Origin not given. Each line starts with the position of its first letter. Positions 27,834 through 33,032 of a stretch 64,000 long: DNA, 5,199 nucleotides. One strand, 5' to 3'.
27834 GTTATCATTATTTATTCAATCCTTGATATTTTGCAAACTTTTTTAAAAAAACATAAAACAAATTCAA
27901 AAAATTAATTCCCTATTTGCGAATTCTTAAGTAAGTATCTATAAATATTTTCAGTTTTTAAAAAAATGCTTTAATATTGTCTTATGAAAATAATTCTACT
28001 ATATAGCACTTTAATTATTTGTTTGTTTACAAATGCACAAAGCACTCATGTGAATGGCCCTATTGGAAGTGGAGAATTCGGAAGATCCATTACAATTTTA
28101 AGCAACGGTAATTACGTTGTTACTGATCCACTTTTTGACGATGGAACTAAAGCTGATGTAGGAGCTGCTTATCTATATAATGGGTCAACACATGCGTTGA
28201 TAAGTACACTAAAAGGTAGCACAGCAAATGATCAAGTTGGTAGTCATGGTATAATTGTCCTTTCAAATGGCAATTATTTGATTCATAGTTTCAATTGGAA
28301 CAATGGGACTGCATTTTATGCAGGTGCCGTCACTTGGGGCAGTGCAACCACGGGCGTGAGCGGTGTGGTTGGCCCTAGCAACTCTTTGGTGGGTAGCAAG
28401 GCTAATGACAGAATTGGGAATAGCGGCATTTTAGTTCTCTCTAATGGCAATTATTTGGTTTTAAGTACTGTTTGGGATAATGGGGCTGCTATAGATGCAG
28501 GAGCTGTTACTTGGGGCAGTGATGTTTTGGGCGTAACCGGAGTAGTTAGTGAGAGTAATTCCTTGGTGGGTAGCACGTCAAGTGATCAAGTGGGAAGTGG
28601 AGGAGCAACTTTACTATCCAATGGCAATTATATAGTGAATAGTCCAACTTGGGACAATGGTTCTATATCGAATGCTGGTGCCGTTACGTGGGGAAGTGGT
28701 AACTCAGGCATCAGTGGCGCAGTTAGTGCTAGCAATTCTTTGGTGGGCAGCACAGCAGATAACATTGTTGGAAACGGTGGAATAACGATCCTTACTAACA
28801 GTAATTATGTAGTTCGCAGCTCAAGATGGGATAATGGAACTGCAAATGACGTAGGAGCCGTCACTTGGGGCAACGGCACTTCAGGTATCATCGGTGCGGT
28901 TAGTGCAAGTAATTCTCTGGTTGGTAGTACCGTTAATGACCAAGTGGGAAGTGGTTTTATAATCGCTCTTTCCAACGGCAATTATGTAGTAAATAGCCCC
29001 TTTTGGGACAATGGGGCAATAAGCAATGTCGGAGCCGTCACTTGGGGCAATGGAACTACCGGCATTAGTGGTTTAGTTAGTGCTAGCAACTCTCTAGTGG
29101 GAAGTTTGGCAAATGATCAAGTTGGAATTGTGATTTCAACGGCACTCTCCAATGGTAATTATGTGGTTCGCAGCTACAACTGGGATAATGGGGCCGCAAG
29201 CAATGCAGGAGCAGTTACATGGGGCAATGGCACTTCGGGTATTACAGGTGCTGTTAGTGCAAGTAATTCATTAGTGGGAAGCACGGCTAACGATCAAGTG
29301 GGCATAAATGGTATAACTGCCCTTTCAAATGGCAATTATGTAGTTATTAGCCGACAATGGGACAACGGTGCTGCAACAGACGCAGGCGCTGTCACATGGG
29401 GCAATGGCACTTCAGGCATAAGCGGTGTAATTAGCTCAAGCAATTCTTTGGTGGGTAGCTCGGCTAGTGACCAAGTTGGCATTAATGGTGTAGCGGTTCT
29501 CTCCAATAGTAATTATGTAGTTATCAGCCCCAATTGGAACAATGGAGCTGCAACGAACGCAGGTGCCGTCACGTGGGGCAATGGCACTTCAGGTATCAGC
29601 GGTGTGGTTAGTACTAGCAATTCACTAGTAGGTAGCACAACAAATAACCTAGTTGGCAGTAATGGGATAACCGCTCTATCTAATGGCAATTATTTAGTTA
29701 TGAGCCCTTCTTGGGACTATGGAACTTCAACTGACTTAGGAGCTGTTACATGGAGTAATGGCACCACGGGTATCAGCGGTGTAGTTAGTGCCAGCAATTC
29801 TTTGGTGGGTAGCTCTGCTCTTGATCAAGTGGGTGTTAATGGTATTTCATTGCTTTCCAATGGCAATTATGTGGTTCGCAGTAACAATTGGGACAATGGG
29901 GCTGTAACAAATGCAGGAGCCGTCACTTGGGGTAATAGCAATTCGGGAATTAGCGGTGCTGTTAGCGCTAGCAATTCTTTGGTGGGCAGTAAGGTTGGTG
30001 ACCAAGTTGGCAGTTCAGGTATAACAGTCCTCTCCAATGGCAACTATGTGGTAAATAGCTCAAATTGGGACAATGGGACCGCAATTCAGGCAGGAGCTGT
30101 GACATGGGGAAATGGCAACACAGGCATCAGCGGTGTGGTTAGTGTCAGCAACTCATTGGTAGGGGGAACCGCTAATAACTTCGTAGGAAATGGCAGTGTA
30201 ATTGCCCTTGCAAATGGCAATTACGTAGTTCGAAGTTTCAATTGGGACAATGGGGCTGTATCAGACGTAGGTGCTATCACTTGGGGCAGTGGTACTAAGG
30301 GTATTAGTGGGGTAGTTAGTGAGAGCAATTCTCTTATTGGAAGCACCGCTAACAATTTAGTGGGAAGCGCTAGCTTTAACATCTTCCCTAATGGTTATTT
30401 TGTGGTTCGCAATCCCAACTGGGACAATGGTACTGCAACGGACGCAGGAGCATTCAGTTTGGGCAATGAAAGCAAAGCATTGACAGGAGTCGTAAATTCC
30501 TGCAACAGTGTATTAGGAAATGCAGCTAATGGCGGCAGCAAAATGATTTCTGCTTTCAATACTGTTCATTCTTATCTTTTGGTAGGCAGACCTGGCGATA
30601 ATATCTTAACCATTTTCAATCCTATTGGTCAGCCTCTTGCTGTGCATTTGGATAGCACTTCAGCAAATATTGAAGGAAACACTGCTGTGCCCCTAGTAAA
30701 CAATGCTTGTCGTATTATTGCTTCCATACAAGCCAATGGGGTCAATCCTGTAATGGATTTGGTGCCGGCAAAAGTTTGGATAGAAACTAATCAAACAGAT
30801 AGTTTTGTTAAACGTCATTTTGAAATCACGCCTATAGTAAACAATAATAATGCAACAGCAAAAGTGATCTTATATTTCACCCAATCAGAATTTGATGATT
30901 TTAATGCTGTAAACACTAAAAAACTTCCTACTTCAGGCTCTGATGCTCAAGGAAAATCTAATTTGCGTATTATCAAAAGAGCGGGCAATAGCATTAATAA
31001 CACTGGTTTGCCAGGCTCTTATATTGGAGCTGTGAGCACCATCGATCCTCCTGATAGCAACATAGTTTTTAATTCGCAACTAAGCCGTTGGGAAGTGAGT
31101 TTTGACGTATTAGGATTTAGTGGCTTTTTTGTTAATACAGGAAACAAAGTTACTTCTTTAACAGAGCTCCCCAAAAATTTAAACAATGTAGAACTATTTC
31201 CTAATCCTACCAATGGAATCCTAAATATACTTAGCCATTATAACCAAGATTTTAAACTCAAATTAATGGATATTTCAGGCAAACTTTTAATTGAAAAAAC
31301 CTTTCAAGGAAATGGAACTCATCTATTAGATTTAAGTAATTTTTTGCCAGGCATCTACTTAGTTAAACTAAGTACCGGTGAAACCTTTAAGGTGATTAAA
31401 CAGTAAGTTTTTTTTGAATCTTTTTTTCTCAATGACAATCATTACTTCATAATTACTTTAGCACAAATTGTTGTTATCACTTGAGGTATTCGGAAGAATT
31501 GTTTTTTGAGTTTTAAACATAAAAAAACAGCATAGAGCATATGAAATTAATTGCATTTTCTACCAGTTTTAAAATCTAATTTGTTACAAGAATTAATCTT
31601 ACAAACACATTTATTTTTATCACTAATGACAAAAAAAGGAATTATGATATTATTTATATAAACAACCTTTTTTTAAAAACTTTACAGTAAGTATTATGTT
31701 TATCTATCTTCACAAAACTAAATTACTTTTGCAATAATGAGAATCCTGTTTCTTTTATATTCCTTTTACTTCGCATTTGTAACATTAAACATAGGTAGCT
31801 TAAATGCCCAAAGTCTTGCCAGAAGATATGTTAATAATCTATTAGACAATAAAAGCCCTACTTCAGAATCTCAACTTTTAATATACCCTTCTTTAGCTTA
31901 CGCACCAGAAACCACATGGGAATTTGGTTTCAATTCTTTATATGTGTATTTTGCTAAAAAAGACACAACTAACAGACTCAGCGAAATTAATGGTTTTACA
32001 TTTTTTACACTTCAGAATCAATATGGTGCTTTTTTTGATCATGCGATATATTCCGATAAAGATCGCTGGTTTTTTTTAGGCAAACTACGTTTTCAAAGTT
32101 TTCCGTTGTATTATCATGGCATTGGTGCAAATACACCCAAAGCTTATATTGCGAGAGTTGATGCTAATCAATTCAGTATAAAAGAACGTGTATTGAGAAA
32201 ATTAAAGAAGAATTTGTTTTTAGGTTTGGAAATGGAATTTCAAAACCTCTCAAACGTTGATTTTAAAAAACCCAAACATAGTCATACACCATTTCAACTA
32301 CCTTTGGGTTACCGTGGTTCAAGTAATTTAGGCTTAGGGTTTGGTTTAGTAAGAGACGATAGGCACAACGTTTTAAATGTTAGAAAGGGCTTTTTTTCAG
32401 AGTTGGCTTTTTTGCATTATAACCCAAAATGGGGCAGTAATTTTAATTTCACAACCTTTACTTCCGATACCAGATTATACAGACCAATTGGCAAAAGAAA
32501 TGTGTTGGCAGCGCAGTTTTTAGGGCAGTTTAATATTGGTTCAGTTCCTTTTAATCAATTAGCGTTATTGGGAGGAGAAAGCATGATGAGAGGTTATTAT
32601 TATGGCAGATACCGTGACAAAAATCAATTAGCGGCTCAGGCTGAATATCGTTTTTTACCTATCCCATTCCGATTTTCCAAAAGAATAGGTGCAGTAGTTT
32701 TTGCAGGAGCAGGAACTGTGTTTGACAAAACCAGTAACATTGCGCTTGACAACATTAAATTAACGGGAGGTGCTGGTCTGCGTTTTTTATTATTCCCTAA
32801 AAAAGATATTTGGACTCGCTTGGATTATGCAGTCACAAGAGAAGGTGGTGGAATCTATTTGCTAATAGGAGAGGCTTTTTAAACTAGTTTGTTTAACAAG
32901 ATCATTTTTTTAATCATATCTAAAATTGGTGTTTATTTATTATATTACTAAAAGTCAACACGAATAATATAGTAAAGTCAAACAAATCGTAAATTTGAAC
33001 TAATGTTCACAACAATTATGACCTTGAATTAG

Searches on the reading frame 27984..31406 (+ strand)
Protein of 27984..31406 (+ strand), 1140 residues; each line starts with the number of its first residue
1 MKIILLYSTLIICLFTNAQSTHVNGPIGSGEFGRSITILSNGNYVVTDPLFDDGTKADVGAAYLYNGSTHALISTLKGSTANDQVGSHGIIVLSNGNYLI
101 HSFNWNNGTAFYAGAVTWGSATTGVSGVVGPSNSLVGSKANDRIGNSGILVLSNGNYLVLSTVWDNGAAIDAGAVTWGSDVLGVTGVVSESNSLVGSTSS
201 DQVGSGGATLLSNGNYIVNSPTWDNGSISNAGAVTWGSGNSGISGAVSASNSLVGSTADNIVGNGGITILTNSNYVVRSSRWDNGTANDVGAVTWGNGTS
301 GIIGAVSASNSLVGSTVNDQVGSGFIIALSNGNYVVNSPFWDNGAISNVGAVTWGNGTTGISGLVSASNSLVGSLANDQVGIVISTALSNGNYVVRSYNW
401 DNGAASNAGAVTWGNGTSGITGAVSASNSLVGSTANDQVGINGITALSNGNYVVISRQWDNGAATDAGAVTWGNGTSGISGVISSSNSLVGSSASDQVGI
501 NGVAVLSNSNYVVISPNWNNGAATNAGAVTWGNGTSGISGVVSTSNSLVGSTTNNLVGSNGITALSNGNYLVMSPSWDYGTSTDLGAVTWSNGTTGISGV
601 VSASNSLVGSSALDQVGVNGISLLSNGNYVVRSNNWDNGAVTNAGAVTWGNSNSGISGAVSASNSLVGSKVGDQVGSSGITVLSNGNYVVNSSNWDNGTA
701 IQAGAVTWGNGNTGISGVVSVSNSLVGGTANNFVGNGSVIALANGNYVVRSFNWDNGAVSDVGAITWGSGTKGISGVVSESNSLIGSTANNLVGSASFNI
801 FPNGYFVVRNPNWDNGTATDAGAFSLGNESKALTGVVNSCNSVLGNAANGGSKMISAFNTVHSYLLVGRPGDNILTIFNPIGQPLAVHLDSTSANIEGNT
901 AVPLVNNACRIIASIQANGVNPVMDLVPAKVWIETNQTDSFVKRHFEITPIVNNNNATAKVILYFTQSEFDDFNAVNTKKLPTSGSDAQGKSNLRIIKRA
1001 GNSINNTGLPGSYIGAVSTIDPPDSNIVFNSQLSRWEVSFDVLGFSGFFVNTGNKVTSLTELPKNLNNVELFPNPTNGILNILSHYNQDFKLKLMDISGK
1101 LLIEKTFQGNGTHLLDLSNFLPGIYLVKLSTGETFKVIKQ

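Call 29: search_protein_families(library=pfam, proteins=[window:27984-31406:+], max_evalue=0.001)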
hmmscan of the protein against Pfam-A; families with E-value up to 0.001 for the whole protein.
window:27984-31406:+ (1140 aa): 2 families
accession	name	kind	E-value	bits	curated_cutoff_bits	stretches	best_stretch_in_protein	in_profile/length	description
PF18888.5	DUF5650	-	6e-304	980.6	25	14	387-440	1-54/55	Repeat of unknown function (DUF5650)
PF18962.6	Por_Secre_tail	-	4.5e-11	43.3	27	1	1071-1136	1-69/75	Secretion system C-terminal sorting domain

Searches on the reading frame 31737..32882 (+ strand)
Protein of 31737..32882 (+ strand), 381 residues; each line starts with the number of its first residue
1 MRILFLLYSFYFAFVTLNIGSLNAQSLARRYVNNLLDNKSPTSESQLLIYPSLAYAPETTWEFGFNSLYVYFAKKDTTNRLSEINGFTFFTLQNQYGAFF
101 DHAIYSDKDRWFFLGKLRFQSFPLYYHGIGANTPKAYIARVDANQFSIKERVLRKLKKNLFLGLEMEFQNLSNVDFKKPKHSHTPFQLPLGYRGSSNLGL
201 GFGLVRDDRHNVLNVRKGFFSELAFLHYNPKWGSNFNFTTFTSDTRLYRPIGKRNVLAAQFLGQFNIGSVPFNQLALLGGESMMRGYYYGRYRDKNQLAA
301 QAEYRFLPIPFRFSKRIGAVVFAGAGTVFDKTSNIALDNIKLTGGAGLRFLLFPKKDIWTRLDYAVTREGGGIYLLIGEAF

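Call 97: search_protein_families(library=ncbifam, proteins=[window:31737-32882:+], max_evalue=0.00001)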
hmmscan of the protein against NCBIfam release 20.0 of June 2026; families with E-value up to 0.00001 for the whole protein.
window:31737-32882:+ (381 aa): 1 family
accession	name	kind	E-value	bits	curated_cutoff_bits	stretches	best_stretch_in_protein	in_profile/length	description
NF047779.1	Omp85_fam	subfamily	1.2e-24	87.6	200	1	188-381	215-423/423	Omp85 family outer membrane protein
